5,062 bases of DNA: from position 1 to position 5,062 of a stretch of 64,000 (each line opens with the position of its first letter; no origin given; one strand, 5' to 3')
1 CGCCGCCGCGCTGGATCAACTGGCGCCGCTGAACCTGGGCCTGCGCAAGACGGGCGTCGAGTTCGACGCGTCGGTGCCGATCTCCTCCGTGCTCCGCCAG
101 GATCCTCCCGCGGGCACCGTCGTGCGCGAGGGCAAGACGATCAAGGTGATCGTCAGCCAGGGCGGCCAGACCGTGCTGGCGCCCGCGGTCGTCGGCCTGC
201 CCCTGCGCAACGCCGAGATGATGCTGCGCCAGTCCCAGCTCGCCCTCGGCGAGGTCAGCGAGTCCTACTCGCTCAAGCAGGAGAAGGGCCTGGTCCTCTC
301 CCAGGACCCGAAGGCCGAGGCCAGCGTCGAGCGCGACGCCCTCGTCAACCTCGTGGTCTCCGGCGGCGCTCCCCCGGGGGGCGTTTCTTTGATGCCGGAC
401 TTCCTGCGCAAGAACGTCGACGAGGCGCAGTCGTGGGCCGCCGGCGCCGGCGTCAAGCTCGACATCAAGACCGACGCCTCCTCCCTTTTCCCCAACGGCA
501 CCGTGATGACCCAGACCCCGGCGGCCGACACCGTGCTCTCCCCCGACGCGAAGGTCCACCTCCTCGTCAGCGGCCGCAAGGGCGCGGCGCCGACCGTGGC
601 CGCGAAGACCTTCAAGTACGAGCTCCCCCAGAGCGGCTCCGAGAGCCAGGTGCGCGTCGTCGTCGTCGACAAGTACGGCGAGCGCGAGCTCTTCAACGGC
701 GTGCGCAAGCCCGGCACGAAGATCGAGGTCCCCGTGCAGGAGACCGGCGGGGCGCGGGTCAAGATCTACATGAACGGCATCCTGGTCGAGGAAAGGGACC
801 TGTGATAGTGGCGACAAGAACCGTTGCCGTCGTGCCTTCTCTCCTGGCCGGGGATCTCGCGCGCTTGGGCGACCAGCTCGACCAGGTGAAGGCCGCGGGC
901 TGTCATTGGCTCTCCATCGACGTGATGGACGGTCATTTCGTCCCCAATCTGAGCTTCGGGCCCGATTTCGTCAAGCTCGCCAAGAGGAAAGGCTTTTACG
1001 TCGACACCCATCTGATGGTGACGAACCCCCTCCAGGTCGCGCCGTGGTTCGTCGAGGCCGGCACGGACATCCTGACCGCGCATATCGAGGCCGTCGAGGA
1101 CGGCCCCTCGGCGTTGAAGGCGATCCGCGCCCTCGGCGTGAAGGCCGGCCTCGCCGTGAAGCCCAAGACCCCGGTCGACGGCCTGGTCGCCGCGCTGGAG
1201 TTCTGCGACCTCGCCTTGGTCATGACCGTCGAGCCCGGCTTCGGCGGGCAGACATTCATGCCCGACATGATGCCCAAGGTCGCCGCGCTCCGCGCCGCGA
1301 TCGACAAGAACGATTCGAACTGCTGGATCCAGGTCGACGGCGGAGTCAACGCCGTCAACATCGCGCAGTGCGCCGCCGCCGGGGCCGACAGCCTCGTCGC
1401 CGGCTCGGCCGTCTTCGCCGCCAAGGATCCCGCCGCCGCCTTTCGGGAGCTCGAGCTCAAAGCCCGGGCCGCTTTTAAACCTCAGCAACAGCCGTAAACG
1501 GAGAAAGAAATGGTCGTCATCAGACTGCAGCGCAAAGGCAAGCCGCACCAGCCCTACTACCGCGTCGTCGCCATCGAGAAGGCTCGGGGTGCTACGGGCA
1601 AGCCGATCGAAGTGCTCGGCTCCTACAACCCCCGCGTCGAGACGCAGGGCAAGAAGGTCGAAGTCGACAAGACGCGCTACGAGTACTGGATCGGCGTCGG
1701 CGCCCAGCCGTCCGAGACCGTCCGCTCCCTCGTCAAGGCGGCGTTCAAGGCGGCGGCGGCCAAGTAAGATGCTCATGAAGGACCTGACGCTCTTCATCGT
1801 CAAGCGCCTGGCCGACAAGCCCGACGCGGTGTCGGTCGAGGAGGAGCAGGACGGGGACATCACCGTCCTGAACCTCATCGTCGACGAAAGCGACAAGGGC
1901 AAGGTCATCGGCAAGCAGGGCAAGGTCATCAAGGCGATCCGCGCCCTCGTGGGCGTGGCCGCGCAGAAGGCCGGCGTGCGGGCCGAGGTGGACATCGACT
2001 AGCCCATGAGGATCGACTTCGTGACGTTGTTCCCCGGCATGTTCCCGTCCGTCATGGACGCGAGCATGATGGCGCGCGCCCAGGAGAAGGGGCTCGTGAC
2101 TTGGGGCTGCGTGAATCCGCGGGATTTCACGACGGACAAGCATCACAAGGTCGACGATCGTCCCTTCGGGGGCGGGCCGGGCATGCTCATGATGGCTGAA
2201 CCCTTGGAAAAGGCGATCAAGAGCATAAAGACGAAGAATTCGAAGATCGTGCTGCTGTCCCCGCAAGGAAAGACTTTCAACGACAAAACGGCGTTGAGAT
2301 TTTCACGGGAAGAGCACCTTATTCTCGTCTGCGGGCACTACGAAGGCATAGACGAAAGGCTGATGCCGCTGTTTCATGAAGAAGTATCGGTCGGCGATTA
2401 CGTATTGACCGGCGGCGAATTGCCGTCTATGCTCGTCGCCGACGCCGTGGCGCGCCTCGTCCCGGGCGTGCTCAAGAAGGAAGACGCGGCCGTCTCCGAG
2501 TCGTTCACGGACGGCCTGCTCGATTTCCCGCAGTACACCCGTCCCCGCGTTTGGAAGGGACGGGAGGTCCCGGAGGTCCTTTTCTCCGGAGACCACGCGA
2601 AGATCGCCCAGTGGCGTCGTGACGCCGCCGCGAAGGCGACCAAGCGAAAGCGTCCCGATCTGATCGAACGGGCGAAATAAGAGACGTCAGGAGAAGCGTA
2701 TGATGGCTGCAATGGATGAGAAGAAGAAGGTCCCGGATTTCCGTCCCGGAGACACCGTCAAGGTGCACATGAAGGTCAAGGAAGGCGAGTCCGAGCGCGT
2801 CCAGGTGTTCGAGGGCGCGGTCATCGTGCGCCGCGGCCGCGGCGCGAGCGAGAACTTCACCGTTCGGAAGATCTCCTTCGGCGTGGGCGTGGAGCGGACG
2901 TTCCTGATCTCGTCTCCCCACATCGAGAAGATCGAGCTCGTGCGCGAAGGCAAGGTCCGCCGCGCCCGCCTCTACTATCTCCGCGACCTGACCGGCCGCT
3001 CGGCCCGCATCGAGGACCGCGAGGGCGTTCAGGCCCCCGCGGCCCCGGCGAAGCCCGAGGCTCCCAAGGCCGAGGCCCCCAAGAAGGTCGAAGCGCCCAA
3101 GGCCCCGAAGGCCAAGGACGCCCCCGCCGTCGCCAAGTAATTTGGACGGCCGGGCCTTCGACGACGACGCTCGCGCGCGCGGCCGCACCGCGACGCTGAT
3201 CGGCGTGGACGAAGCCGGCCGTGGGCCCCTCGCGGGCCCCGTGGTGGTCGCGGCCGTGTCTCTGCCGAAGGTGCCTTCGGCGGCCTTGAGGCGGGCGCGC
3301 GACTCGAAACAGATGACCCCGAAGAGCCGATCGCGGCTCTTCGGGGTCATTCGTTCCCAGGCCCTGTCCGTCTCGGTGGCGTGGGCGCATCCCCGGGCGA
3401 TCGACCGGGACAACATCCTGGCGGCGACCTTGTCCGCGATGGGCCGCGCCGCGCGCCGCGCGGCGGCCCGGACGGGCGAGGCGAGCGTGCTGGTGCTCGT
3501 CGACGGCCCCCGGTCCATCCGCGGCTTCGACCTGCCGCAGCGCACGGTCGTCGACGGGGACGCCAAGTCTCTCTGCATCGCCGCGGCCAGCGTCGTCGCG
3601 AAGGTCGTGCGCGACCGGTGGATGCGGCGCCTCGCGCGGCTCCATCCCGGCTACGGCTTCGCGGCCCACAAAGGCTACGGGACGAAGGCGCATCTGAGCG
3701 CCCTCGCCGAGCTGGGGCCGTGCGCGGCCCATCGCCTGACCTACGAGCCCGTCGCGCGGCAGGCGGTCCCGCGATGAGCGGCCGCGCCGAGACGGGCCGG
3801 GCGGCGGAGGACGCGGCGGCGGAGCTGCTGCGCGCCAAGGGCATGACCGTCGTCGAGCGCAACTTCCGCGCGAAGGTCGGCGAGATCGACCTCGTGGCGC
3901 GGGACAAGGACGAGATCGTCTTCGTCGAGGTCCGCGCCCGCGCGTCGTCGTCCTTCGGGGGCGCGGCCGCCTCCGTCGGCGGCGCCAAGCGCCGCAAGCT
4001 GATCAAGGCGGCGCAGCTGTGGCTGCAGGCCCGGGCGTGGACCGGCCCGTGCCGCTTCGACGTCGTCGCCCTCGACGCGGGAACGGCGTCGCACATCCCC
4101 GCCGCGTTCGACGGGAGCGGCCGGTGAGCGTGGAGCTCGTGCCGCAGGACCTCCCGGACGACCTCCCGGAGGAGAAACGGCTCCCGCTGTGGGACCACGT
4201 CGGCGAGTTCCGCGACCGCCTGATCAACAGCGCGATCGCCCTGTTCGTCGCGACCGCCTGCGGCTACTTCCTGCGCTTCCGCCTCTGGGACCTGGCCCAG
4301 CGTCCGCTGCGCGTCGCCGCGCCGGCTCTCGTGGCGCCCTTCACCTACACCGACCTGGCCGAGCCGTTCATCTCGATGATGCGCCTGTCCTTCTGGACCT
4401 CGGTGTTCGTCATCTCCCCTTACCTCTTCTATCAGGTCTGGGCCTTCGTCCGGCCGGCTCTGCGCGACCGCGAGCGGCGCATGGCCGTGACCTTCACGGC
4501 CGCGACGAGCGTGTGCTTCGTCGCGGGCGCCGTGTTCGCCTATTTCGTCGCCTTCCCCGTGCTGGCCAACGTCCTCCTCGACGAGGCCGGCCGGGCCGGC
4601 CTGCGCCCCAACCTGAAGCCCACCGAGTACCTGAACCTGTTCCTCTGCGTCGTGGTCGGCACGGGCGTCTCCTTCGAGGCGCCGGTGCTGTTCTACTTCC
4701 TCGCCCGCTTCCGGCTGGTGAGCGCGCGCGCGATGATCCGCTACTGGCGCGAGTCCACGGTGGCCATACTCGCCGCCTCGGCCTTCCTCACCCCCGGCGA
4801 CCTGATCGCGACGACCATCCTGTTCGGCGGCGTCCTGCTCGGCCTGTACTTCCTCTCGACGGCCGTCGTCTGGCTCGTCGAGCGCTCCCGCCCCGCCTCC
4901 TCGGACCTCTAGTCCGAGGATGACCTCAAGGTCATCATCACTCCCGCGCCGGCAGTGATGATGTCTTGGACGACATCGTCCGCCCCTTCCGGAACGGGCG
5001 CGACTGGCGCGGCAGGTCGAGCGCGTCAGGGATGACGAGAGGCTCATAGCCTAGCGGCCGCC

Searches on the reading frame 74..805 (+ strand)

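Call 61: search_protein_families(library=pfam, proteins=[window:74-805:+], max_evalue=0.0001)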
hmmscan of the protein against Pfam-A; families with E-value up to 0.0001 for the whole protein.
window:74-805:+ (243 aa): 1 family
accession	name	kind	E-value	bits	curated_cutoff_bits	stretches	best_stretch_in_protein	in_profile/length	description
PF03793.24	PASTA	-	5.7e-30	103.5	23.2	2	107-166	3-63/64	PASTA domain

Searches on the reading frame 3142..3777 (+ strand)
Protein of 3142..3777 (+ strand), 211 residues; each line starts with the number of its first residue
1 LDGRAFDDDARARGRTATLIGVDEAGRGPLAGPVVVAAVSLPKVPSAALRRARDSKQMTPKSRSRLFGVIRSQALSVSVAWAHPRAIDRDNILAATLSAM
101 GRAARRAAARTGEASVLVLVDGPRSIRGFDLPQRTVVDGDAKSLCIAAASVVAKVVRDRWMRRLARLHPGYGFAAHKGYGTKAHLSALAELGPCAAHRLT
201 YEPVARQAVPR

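Call 61: search_protein_families(library=pfam, proteins=[window:3142-3777:+], max_evalue=0.0001)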
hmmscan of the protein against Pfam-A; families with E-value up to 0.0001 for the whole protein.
window:3142-3777:+ (211 aa): 1 family
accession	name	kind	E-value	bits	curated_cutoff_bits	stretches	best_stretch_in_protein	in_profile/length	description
PF01351.25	RNase_HII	-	4.4e-36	125.1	25.8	1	20-202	1-197/199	Ribonuclease HII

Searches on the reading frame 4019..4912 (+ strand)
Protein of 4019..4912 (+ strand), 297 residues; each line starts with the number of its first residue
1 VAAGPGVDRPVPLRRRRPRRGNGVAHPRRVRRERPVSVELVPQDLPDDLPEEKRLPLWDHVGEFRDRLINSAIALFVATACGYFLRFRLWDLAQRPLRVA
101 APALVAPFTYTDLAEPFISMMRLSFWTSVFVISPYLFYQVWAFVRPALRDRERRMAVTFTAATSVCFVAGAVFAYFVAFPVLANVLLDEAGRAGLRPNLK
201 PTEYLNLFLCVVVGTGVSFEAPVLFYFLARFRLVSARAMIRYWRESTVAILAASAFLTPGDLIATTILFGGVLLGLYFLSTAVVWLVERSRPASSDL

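Call 61: search_protein_families(library=pfam, proteins=[window:4019-4912:+], max_evalue=0.0001)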
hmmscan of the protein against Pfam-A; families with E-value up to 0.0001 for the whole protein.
window:4019-4912:+ (297 aa): 1 family
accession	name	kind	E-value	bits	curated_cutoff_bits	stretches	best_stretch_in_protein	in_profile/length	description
PF00902.23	TatC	-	8.7e-53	179.6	25.1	1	59-269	1-206/208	Sec-independent protein translocase protein (TatC)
